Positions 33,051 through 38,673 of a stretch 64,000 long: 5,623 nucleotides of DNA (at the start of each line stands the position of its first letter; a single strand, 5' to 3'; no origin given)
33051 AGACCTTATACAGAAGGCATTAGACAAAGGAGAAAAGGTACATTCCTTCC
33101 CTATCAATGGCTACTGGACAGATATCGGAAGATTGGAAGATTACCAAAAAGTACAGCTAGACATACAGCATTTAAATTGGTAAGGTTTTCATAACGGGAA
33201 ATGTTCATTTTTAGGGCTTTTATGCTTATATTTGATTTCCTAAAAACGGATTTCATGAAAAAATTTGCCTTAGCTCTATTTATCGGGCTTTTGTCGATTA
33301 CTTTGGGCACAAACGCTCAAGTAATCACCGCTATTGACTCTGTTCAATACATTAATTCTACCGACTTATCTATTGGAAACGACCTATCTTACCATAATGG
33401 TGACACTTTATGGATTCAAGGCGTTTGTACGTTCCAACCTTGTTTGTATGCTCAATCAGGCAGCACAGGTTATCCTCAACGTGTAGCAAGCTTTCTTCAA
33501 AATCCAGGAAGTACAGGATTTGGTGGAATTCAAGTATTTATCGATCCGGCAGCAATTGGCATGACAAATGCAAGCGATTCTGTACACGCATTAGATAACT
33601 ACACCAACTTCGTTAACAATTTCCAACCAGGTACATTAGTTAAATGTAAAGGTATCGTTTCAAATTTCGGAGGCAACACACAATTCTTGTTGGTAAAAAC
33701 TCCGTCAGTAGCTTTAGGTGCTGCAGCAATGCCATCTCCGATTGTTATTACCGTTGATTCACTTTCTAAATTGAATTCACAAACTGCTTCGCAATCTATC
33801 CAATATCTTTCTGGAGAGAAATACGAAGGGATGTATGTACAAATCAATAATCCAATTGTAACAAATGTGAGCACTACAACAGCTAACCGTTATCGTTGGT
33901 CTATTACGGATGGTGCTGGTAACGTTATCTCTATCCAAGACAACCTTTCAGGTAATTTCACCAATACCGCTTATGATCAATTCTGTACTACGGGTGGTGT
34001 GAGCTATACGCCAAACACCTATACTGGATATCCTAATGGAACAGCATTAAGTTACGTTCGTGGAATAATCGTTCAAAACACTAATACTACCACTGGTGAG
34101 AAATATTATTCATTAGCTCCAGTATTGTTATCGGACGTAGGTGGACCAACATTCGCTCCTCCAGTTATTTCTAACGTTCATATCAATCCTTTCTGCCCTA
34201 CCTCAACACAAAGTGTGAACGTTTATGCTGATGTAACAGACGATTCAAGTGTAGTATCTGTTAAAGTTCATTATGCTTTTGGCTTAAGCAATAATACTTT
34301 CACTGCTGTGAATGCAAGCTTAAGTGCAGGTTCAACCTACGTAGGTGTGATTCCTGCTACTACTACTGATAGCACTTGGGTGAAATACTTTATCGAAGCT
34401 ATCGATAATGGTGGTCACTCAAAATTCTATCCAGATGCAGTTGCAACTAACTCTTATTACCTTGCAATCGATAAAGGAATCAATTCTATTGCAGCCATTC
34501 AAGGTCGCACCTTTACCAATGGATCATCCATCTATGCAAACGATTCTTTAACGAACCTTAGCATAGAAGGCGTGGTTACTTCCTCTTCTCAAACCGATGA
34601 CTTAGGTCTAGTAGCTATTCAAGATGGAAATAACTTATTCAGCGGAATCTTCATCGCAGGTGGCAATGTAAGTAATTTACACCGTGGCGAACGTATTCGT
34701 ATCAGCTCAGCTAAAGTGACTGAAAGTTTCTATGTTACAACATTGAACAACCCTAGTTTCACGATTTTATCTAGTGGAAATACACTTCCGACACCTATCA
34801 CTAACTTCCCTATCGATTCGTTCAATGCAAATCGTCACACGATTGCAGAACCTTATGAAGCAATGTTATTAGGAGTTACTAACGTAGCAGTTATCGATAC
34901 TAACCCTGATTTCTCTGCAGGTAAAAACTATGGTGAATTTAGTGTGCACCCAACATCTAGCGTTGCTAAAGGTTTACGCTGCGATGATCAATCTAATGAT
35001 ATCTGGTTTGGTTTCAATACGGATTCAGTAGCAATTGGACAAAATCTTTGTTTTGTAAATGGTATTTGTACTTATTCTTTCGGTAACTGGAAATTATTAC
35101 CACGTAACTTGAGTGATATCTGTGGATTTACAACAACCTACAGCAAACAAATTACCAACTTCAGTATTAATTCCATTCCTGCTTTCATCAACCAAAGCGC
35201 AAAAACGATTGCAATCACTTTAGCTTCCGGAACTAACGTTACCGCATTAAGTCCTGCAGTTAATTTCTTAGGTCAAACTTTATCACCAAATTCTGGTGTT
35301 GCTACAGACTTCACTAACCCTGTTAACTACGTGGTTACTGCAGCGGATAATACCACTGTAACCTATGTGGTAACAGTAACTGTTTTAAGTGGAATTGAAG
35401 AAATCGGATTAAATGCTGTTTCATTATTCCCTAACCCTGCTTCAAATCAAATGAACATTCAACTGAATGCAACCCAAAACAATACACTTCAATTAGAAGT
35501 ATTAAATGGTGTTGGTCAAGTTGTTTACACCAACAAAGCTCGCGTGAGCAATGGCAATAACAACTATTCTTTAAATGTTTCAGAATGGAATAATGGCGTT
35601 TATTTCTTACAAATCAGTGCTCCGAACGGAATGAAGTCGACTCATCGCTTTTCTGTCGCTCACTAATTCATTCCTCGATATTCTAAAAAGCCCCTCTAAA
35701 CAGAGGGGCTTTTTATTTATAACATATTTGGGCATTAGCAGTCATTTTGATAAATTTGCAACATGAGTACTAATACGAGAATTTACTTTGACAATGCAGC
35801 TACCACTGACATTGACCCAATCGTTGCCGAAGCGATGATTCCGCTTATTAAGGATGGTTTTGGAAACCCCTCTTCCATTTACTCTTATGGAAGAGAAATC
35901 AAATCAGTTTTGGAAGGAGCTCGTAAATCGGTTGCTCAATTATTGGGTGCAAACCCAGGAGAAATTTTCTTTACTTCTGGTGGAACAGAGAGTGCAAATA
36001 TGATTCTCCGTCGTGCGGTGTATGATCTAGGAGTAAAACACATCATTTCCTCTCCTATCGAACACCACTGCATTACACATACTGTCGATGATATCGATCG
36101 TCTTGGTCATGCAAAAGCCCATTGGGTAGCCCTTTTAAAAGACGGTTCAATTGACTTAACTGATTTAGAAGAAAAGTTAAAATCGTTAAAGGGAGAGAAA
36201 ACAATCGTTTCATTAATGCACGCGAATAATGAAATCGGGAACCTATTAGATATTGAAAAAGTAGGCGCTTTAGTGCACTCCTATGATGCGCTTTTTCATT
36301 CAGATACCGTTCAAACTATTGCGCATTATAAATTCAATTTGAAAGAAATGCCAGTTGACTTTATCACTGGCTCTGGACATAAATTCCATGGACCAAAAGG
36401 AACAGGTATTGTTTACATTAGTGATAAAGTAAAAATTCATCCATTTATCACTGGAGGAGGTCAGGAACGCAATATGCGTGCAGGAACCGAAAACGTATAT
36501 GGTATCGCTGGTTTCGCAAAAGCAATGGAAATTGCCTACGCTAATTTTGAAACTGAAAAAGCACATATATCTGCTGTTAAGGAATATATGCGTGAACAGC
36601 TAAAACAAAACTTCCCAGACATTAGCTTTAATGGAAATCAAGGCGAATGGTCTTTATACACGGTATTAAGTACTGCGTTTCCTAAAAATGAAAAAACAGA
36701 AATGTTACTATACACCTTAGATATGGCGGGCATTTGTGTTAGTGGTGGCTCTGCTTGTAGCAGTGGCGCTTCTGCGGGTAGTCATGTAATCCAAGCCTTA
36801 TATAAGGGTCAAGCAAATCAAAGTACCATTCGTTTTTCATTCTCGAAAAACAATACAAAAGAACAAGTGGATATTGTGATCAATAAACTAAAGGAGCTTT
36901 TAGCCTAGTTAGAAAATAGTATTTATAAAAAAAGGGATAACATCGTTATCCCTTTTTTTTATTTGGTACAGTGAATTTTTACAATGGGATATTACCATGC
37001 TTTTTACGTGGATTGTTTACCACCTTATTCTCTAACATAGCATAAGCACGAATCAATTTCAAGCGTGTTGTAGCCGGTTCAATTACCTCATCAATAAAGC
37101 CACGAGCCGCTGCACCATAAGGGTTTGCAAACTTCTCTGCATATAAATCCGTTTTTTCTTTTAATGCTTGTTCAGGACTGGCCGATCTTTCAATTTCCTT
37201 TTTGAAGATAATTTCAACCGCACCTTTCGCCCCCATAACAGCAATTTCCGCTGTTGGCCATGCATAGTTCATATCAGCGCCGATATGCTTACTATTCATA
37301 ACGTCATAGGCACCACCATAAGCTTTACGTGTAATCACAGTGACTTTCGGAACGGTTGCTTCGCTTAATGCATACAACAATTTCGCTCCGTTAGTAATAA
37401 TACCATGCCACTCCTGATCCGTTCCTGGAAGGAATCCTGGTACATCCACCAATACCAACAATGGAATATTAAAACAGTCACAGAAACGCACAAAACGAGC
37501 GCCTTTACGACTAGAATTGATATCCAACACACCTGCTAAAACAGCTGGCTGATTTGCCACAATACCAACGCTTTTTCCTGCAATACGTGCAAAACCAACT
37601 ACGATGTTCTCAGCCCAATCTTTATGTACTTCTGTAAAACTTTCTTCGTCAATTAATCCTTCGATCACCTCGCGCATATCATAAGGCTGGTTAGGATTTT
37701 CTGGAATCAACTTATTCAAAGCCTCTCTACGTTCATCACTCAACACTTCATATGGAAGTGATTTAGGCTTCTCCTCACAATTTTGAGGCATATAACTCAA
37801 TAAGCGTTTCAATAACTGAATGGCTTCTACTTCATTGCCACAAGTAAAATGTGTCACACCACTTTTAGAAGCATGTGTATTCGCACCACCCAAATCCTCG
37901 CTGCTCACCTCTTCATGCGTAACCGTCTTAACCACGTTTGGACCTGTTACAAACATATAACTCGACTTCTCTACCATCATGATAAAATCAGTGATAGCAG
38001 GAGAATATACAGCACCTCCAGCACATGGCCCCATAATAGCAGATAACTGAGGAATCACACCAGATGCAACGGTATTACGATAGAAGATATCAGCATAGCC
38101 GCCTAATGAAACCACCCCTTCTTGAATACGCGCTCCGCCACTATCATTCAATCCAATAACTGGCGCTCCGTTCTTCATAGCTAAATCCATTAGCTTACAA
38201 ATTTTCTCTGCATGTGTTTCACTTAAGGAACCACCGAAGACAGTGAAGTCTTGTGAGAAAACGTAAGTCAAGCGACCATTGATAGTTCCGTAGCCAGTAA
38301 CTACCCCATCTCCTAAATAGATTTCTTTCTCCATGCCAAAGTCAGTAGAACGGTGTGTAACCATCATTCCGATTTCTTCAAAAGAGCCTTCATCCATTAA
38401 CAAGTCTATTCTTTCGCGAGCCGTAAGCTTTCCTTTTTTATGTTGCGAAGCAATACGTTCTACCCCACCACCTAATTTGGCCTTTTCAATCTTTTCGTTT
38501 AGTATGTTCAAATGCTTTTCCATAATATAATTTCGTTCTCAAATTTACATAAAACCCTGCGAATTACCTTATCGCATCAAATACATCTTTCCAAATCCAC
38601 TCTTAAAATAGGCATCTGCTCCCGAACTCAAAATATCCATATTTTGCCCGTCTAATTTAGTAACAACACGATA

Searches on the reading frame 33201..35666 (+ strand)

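Call 62: search_protein_families(library=pfam, proteins=[window:33201-35666:+], max_evalue=0.00001)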
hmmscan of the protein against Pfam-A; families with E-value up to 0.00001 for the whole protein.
window:33201-35666:+ (821 aa): 2 families
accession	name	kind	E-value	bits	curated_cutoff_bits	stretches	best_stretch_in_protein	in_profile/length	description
PF18962.6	Por_Secre_tail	-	4.2e-14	53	27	1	742-813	1-70/75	Secretion system C-terminal sorting domain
PF16410.10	DUF5018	-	8.6e-08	31.9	38.2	1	648-741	133-227/352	Domain of unknown function (DUF5018)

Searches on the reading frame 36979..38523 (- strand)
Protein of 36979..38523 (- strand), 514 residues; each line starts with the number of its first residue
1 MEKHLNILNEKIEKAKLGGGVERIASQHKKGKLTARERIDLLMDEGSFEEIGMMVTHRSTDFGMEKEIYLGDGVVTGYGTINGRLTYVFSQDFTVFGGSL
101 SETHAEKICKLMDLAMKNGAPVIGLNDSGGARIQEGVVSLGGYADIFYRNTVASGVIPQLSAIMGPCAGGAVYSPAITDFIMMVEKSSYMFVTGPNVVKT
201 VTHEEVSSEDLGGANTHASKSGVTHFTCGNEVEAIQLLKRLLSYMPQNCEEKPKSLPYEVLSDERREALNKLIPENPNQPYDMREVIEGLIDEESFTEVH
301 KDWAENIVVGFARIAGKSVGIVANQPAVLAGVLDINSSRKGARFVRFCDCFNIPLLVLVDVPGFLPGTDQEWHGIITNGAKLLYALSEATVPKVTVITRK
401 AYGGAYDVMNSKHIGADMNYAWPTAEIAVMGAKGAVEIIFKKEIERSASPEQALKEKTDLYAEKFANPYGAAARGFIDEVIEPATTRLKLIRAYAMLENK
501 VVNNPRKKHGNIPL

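Call 62: search_protein_families(library=pfam, proteins=[window:36979-38523:-], max_evalue=0.00001)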
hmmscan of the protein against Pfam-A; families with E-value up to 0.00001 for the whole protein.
window:36979-38523:- (514 aa): 2 families
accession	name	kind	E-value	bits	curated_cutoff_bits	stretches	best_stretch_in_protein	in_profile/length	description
PF01039.27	Carboxyl_trans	-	1.8e-202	673.8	22.3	1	27-512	2-493/493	Carboxyl transferase domain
PF03255.19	ACCA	-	2.6e-14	53.5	23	1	283-444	68-235/310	Acetyl co-enzyme A carboxylase carboxyltransferase-like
